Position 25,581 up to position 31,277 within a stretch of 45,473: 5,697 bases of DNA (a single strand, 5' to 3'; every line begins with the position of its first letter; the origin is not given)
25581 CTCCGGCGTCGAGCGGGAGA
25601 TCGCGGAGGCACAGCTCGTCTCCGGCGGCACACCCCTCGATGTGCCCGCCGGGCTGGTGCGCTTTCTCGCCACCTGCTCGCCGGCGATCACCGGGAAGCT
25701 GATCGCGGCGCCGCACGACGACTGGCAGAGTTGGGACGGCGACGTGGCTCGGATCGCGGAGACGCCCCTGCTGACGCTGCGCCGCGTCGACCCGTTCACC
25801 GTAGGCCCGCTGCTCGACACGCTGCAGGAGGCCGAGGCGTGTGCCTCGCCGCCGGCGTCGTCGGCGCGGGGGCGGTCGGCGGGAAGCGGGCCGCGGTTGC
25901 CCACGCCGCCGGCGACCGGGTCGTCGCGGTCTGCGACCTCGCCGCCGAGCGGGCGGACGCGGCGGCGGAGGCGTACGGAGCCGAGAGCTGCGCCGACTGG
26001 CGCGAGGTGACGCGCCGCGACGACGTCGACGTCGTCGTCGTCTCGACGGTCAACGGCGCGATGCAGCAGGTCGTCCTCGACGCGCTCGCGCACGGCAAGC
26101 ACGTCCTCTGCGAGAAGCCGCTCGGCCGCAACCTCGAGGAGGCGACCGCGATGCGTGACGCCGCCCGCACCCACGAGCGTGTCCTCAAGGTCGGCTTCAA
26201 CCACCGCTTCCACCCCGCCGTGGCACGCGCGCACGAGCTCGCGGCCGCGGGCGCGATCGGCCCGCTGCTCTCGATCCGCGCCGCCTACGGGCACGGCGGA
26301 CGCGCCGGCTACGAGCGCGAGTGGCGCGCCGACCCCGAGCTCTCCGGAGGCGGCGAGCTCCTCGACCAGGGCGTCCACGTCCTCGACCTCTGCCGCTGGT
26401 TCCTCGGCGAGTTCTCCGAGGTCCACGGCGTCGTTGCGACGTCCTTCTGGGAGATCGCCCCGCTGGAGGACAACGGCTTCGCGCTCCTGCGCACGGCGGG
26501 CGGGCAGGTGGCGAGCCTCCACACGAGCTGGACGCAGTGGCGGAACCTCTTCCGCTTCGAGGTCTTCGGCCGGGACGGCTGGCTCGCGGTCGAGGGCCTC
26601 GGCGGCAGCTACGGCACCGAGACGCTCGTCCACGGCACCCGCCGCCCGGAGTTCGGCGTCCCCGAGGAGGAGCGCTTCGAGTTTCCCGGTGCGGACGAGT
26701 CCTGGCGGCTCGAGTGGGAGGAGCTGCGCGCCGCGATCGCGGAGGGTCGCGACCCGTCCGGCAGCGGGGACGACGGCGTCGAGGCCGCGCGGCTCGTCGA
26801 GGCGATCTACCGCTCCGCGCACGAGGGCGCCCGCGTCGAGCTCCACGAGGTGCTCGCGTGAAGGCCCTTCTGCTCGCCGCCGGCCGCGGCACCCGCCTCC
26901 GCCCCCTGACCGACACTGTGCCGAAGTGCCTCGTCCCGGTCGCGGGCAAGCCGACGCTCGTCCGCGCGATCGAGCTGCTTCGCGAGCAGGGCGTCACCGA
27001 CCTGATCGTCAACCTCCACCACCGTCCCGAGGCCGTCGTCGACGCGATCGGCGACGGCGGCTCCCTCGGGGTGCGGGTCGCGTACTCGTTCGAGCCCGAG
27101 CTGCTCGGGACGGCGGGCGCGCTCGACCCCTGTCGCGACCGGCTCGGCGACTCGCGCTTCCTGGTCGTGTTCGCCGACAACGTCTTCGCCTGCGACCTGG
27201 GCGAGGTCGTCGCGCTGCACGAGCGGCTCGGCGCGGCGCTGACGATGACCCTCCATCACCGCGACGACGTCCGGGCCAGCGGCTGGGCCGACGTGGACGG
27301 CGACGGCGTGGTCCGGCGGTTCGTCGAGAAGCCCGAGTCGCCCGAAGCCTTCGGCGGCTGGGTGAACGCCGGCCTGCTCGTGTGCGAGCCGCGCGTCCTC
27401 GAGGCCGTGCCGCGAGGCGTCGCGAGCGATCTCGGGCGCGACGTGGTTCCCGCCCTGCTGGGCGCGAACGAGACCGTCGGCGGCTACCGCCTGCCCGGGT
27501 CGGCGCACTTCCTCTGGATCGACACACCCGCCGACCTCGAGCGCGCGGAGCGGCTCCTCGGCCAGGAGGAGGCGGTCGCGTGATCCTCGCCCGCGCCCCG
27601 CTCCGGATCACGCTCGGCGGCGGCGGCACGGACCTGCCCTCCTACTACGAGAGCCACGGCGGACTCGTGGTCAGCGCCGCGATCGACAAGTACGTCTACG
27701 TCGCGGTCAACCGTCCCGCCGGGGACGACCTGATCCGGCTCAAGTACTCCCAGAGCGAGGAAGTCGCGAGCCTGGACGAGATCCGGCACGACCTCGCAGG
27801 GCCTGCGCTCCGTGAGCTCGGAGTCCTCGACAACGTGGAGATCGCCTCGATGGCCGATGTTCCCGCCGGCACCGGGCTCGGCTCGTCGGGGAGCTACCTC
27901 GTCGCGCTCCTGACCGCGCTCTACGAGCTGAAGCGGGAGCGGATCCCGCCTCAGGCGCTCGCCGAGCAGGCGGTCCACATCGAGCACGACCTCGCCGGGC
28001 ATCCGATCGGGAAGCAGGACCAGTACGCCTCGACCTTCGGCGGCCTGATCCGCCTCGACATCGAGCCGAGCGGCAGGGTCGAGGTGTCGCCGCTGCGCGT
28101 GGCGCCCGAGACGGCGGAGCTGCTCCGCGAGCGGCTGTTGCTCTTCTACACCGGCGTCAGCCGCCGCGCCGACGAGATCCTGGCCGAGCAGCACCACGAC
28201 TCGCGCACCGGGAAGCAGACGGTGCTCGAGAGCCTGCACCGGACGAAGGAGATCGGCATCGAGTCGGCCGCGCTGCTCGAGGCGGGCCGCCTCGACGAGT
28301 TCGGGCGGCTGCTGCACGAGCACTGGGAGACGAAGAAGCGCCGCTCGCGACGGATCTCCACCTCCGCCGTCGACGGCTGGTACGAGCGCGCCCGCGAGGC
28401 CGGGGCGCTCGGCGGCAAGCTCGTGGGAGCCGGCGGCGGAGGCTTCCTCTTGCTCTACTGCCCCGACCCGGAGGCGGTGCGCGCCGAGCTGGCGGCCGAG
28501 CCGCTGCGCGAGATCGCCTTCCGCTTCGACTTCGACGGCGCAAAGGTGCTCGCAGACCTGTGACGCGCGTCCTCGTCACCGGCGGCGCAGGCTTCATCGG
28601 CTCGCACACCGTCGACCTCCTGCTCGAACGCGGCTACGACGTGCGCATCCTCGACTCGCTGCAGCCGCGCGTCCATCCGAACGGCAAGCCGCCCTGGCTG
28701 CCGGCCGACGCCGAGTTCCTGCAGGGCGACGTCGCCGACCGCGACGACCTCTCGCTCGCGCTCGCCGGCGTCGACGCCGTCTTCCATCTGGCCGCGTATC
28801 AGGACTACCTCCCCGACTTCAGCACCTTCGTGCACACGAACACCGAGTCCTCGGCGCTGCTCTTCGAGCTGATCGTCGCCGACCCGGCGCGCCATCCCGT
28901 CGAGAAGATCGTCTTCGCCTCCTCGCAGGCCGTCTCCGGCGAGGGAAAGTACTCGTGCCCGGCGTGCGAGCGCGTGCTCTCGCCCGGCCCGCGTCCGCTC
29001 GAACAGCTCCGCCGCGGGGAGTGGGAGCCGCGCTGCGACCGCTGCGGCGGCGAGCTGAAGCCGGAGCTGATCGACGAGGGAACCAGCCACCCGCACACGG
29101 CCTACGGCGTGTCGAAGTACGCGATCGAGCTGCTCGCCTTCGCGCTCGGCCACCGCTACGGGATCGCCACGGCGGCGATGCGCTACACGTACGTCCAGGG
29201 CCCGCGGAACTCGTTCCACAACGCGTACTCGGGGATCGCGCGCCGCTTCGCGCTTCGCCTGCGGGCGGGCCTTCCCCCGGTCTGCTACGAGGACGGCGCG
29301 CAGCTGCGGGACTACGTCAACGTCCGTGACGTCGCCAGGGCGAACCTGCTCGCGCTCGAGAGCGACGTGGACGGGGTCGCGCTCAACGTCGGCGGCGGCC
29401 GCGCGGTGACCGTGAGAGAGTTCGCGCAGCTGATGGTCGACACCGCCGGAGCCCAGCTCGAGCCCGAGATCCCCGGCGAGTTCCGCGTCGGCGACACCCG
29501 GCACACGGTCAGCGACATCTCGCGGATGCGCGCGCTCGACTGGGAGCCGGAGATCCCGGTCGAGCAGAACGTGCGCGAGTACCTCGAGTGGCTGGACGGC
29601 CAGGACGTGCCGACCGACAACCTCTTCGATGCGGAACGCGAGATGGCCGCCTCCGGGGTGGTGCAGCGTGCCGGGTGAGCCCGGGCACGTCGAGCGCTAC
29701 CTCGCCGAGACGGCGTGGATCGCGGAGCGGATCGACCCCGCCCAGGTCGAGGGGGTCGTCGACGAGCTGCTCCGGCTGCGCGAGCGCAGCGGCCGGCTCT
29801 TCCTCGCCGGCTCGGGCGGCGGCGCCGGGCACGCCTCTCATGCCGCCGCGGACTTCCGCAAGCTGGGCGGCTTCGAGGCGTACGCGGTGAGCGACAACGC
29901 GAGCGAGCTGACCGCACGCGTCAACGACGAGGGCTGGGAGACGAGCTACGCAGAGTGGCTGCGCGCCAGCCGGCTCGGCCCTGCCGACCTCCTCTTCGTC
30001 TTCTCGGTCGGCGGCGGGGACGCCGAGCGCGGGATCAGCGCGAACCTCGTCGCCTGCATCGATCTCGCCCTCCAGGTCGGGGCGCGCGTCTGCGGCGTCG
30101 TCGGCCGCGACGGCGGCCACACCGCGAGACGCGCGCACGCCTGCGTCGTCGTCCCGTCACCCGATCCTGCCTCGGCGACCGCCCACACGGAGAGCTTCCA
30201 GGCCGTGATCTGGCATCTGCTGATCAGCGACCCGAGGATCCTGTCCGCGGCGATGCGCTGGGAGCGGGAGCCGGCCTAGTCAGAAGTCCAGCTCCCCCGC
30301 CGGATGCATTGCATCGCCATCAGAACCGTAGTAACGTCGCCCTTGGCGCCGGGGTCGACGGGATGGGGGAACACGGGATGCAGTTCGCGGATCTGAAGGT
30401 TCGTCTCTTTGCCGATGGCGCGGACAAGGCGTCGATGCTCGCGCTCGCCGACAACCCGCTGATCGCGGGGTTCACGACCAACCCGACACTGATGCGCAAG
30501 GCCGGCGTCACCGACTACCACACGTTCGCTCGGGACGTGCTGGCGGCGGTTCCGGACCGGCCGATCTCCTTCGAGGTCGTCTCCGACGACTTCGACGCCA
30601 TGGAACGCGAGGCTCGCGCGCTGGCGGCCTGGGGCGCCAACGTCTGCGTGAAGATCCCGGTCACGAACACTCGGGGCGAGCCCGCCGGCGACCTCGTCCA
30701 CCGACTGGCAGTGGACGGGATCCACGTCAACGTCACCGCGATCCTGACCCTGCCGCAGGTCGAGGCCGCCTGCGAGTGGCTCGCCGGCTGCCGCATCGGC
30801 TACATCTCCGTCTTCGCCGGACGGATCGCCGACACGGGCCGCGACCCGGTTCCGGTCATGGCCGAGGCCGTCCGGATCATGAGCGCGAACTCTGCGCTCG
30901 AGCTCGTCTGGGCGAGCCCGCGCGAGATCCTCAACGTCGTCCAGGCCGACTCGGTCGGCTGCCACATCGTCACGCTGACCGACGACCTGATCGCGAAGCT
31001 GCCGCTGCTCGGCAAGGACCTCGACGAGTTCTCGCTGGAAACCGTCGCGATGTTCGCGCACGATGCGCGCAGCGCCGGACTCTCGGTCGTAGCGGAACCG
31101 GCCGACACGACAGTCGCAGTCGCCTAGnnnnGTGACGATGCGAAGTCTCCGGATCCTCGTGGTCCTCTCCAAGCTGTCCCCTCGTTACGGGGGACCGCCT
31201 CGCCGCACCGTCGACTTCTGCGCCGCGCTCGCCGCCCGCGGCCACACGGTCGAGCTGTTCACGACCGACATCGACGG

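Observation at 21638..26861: UDP-sulfoquinovose synthase heading a tailoring cassette in a non-photosynthetic surface-glycan operon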

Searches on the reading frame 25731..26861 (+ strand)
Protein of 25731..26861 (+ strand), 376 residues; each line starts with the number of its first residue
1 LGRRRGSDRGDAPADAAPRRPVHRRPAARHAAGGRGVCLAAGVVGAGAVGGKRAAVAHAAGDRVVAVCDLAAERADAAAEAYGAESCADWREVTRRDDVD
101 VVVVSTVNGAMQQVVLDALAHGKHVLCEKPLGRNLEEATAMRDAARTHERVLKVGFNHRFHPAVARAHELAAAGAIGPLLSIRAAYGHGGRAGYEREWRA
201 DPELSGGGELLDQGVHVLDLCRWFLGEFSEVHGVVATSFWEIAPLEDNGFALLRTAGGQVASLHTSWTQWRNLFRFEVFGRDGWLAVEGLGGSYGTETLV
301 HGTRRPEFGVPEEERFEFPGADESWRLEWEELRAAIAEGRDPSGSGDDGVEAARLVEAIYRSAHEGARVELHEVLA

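Call 7: search_protein_families(library=pfam, proteins=[window:25731-26861:+], max_evalue=0.01)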
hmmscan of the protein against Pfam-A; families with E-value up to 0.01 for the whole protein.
window:25731-26861:+ (376 aa): 7 families
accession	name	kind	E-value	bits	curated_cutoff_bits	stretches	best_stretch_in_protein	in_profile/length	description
PF22725.1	GFO_IDH_MocA_C3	-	3.1e-29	101.9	27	1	165-285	2-123/124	GFO/IDH/MocA C-terminal domain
PF01408.29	GFO_IDH_MocA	-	8.5e-25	88.2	24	1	41-156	3-120/120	Oxidoreductase family, NAD-binding Rossmann fold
PF02894.22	GFO_IDH_MocA_C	-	6.5e-22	78.8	22.9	1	172-371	5-218/218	Oxidoreductase family, C-terminal alpha/beta domain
PF03447.22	NAD_binding_3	-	2.1e-07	32.1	24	1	45-149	1-110/116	Homoserine dehydrogenase, NAD binding domain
PF22685.1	Gal80p_C-like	-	0.00074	20.2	29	1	162-250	1-93/152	Gal80p, C-terminal domain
PF03807.23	F420_oxidored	-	0.0011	19.9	21.6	1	42-118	3-79/94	NADP oxidoreductase coenzyme F420-dependent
PF00107.32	ADH_zinc_N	-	0.0027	18.1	31.8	1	49-123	2-83/129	Zinc-binding dehydrogenase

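Call 10: search_protein_families(library=ncbifam, proteins=[window:25839-26861:+], max_evalue=0.001)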
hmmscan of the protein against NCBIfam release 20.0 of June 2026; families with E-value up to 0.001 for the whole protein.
window:25839-26861:+ (340 aa): 12 families
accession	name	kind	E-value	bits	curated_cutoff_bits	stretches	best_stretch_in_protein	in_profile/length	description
NF052479.1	LevoglcsnDh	equivalog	1.5e-40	139.1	650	1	30-214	40-226/386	levoglucosan dehydrogenase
TIGR04380.1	myo_inos_iolG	equivalog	2.4e-40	138.4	355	1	4-333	3-329/330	inositol 2-dehydrogenase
NF040723.1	UDP-GlcNAcDh_Arch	equivalog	4.1e-30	105.4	450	1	4-317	2-291/302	UDP-N-acetylglucosamine 3-dehydrogenase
NF041392.1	XylDh_Gfo6_Halo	equivalog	2.4e-25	89.1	350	1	33-335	49-350/350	D-xylose 1-dehydrogenase Gfo6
NF052679.1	InsChiInosDhIolG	equivalog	4.3e-21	75.3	540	1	1-190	1-186/343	bifunctional inositol 2-dehydrogenase/D-chiro-inositol 1-dehydrogenase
NF058561.1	BT_2158_fam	equivalog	1.4e-13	50.3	750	1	8-148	41-182/487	glycoside 3-dehydrogenase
NF008607.0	PRK11579.1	subfamily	6e-12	45.2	330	1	45-195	47-195/346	oxidoreductase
NF058563.1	BT_2159_fam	equivalog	1.7e-10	40.4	650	1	6-204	4-198/350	disaccharide 3-dehydrogenase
NF007574.0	PRK10206.1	equivalog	5.6e-09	35.5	352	1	49-198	52-196/345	oxidoreductase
NF009830.0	PRK13304.1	equivalog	5.3e-06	26.1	267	1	3-90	2-89/265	aspartate dehydrogenase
NF041097.1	keto_inos_dh_IolM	equivalog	0.00038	19.2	450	1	7-90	212-294/389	scyllo-inosose 3-dehydrogenase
TIGR02819.1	fdhA_non_GSH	equivalog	0.0005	18.8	636.95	1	7-94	194-281/397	formaldehyde dehydrogenase, glutathione-independent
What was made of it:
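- Checked: 25839..26861 is a Gfo/Idh/MocA protein (calls 7, 10).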

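Call 46: search_solved_structures(query=window:25839-26861:+, max_evalue=1e-10)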
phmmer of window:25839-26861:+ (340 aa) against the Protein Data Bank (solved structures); distinct sequences matched with E-value up to 1e-10: 58.
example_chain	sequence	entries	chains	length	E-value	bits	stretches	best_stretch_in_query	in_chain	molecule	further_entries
6a3f_A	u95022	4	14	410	2e-33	119.2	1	32-222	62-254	Putative dehydrogenase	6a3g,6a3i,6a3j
5a02_A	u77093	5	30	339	4.1e-33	118.1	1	29-335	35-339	ALDOSE-ALDOSE OXIDOREDUCTASE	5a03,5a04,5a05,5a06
9m3d_B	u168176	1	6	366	1.5e-31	113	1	5-335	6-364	DgpA1 from W974-1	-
4h3v_A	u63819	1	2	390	7.4e-28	100.9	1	31-205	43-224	Oxidoreductase domain protein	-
7xr9_A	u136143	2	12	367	1.4e-27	99.9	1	3-211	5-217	DgpA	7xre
6nor_A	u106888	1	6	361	3.7e-27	98.6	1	3-336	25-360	Putative NAD dependent dehydrogenase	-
6jw6_A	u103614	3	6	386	3.9e-26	95.2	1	4-200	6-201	Dehydrogenase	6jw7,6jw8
3cea_A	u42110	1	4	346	1.1e-25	93.8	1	3-335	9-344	Myo-inositol 2-dehydrogenase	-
3euw_A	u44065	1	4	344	9.4e-24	87.4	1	4-336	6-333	Myo-inositol dehydrogenase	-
5ya8_A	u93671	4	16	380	2.4e-23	86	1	16-249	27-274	Scyllo-inositol dehydrogenase with L-glucose dehydrogenase activity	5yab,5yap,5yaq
4koa_A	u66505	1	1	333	5.9e-23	84.8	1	6-336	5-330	1,5-anhydro-D-fructose reductase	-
6ktj_A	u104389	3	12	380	9.2e-23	84.1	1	16-249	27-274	Scyllo-inositol dehydrogenase with L-glucose dehydrogenase activity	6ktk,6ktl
2glx_A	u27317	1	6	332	9.3e-23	84.1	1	6-335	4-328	1,5-anhydro-D-fructose reductase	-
4gqa_A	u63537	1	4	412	3.2e-22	82.3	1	28-216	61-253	NAD binding Oxidoreductase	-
3e18_A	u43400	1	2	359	4e-22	82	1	7-249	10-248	oxidoreductase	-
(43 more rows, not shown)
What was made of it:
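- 25839..26861 (+): g5: Gfo/Idh/MocA oxidoreductase, a cassette member. Calls 7, 10 and 46.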

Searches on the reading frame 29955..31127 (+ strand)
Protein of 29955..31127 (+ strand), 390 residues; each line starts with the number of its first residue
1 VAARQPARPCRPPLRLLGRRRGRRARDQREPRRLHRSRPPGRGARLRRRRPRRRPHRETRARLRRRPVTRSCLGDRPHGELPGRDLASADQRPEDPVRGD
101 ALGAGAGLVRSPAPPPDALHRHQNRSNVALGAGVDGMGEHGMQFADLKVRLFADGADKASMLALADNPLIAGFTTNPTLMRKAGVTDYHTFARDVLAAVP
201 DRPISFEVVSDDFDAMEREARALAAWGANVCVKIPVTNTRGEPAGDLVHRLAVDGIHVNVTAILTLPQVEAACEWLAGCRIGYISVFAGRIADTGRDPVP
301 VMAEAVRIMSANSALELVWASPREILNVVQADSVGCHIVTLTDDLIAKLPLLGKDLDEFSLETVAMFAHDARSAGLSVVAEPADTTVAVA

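Call 7: search_protein_families(library=pfam, proteins=[window:29955-31127:+], max_evalue=0.01)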
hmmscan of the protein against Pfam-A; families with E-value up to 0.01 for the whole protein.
window:29955-31127:+ (390 aa): 1 family
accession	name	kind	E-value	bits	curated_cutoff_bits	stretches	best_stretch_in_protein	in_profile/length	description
PF00923.25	TAL_FSA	-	2.5e-39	135.8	27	1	151-370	1-277/285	Transaldolase/Fructose-6-phosphate aldolase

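Call 10: search_protein_families(library=ncbifam, proteins=[window:29955-31127:+], max_evalue=0.001)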
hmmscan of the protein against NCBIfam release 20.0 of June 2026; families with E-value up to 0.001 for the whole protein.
window:29955-31127:+ (390 aa): 5 families
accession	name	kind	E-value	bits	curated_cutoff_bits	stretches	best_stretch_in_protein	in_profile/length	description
TIGR02134.1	transald_staph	equivalog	1e-96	323.2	281.95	1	145-378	2-235/236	transaldolase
TIGR00875.1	fsa_talC_mipB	equivalog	8.2e-25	87.5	245.95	1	150-359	2-200/213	fructose-6-phosphate aldolase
NF009299.0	PRK12656.1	equivalog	3.5e-14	52.8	214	1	170-360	22-210/222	fructose-6-phosphate aldolase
NF009296.0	PRK12653.1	subfamily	1.4e-10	41.3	306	1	150-347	2-192/220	fructose-6-phosphate aldolase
NF002881.0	PRK03343.1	subfamily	0.00027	20.1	367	0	210-274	116-178/370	transaldolase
